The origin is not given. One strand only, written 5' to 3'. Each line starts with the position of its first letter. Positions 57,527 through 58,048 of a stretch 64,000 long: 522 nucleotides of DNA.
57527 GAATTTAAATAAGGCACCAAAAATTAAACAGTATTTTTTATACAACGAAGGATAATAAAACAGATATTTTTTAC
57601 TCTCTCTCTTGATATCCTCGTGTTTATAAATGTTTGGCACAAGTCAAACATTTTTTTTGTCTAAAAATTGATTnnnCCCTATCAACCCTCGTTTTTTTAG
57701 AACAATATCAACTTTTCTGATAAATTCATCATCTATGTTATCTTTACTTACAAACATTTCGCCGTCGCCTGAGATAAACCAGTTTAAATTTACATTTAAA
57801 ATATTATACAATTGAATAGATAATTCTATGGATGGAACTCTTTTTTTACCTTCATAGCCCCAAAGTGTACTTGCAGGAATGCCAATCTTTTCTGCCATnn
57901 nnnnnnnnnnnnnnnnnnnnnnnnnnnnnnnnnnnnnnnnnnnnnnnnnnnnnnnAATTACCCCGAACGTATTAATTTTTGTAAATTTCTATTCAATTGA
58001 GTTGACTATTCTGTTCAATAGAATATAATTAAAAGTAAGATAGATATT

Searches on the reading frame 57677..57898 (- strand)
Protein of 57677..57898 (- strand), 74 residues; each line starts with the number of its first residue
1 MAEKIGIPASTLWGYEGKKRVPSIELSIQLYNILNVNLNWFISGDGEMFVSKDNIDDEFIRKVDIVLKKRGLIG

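Call 90: search_protein_families(library=pfam, proteins=[window:57677-57898:-], max_evalue=0.01)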
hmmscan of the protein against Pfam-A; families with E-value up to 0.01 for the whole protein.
seq(74 aa): 3 families
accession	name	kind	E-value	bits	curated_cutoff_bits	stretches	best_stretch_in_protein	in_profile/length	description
PF07022.19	Phage_CI_repr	-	9.6e-06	26.3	22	1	2-49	19-65/65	Bacteriophage CI repressor helix-turn-helix domain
PF12844.13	HTH_19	-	3.8e-05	23.9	30.2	1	1-47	18-64/64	Helix-turn-helix domain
PF01381.28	HTH_3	-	0.0011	19.3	23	1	1-41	15-55/55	Helix-turn-helix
